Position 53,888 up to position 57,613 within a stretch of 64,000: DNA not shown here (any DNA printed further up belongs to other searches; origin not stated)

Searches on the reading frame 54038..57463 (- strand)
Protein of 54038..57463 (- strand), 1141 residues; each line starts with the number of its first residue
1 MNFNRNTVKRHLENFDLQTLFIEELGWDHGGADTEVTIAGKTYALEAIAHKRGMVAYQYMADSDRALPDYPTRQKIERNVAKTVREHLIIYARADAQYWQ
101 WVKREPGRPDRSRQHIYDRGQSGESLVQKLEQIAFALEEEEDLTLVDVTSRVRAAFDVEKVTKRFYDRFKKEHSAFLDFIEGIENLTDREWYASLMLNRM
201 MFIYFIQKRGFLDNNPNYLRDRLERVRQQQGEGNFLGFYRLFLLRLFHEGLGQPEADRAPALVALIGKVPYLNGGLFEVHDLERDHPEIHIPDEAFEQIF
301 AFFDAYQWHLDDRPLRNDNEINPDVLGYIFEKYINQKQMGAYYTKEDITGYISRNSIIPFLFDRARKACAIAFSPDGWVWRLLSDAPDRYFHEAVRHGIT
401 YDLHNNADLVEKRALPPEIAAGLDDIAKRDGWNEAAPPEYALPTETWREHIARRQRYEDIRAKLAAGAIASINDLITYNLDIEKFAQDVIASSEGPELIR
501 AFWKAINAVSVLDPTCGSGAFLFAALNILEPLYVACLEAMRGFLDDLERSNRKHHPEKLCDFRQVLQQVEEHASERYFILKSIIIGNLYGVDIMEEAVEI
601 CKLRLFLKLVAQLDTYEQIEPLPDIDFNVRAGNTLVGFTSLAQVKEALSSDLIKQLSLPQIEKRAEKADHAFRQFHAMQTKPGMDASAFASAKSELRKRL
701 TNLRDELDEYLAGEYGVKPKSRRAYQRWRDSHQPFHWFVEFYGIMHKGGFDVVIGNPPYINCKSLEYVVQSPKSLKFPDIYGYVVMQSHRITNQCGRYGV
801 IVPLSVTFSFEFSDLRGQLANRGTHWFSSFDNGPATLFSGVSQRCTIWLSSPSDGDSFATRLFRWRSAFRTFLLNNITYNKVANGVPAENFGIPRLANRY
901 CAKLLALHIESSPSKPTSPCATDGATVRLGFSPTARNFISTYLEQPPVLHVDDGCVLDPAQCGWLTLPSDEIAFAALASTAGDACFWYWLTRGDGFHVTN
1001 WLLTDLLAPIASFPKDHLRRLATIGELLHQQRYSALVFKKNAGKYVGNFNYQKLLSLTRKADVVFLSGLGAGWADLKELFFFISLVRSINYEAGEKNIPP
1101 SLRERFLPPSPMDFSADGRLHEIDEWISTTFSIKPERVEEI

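Call 5: search_protein_families(library=pfam, proteins=[window:54038-57463:-], max_evalue=0.01)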
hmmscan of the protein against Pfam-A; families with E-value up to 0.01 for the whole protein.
window:54038-57463:- (1141 aa): 3 families
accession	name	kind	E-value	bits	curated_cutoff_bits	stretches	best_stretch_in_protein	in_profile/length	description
PF07669.17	Eco57I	-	2.9e-22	80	25.3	1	587-808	2-140/171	Eco57I restriction-modification methylase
PF20473.4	MmeI_Mtase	-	1e-06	28.5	27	1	498-608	10-85/259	MmeI, DNA-methyltransferase domain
PF25120.1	DUF7814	-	0.00011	22.5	27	1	243-290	122-169/228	Domain of unknown function (DUF7814)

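Call 6: search_protein_families(library=padloc, proteins=[window:54038-57463:-], max_evalue=0.01)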
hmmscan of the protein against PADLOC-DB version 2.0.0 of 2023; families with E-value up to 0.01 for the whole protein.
window:54038-57463:- (1141 aa): 44 families (the best 25 are shown)
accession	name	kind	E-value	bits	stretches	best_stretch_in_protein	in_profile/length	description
PDLC03628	REase_MTase_IIG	-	7.6e-284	942.8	1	1-882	1-888/1100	Type IIG restriction enzyme-methyltransferase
PDLC03612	REase_MTase_IIG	-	1.1e-29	101.3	3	504-643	505-658/1247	Type IIG restriction enzyme-methyltransferase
PDLC03601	REase_MTase_IIG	-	8.3e-25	84.8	2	152-363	198-409/1110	Type IIG restriction enzyme-methyltransferase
PDLC02643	DrmMI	-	8.8e-25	84.8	2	508-712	601-794/1347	DrmMI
PDLC03596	REase_MTase_IIG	-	4.5e-21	72.6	2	563-642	566-646/1148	Type IIG restriction enzyme-methyltransferase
PDLC03604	REase_MTase_IIG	-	1.5e-18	64.3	2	507-640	388-506/1011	Type IIG restriction enzyme-methyltransferase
PDLC02638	DrmMI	-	1e-14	51.7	2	508-702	599-786/935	DrmMI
PDLC02646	DrmMI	-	1e-13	48.3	2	580-645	46-105/792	DrmMI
PDLC03629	REase_MTase_IIG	-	5.4e-13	45.6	2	499-638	426-536/1182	Type IIG restriction enzyme-methyltransferase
PDLC03609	REase_MTase_IIG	-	8.7e-13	44.9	2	504-642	432-538/1066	Type IIG restriction enzyme-methyltransferase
PDLC02644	DrmMI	-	9.2e-12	41.7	2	731-768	361-400/988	DrmMI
PDLC02529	PglX|PglXI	-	6.3e-10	35.4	1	562-650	246-334/1189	PglX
PDLC02521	PglX|PglXI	-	1.9e-09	34.1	1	579-822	343-558/1174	PglX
PDLC03598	REase_MTase_IIG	-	2.3e-09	33.7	1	126-346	134-319/912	Type IIG restriction enzyme-methyltransferase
PDLC02527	PglX|PglXI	-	2.8e-09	33.3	1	508-608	303-390/1332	PglX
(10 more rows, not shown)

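Call 8: search_protein_families(library=ncbifam, proteins=[window:54038-57463:-], max_evalue=0.01)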
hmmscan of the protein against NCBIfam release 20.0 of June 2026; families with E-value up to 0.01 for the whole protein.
window:54038-57463:- (1141 aa): 6 families
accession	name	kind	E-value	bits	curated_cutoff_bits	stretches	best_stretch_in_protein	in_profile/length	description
NF033452.1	BREX_1_MTaseX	exception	3.4e-15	55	500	1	505-824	311-585/1210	BREX-1 system adenine-specific DNA-methyltransferase PglX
NF033455.1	BREX_6_MTaseX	exception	2.7e-10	38.4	900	1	455-609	277-400/1319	BREX-6 system adenine-specific DNA-methyltransferase PglX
NF033454.1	BREX_5_MTaseX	exception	5.4e-08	30.9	900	1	575-820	334-576/1404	BREX-5 system adenine-specific DNA-methyltransferase PglX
NF033451.1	BREX_2_MTaseX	equivalog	9.8e-07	26.9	400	0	506-527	222-243/1185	BREX-2 system adenine-specific DNA-methyltransferase PglX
TIGR03534.1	RF_mod_PrmC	equivalog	0.00074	19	199.1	0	745-764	152-171/253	peptide chain release factor N(5)-glutamine methyltransferase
TIGR02987.1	met_A_Alw26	exception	0.0013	17.5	353.5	0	508-530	32-54/523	Alw26I/Eco31I/Esp3I family type II restriction adenine-specific DNA-methyltransferase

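Call 49: find_related_loci(query=A3, collection=metagenome_contigs, flank=6000)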
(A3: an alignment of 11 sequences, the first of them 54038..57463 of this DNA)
Query A3 (1141 aa) in metagenome_contigs; peptide patterns used: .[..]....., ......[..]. (x = any residue, [..] = any of these).
600 stretches matched a pattern (row limit reached: there are more); 493 encode a relative of the query (tblastn E <= 1e-3); the best 80 are kept; 80 distinct loci.
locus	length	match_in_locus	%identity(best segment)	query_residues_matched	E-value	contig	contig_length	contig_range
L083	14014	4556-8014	57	1-1140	0e+0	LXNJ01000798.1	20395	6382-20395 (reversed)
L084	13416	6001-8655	65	2-879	0e+0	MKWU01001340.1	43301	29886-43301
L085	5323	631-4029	50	12-1141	0e+0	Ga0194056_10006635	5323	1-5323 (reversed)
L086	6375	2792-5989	52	9-1062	0e+0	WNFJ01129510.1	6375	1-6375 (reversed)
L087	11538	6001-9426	53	1-1141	0e+0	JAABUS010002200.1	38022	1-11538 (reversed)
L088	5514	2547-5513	54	1-996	0e+0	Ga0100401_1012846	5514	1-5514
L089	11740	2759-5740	54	1-999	0e+0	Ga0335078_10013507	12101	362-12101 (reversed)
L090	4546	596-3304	55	1-906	0e+0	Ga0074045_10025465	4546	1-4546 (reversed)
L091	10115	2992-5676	56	1-887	0e+0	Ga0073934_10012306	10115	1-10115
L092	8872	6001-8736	55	1-905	0e+0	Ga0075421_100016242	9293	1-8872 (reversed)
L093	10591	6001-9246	49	1-1085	0e+0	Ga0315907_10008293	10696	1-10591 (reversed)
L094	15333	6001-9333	49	1-1097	0e+0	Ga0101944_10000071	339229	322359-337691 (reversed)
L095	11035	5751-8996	49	1-1080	0e+0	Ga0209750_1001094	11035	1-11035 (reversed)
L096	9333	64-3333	48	8-1095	0e+0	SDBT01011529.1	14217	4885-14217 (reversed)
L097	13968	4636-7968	48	1-1081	0e+0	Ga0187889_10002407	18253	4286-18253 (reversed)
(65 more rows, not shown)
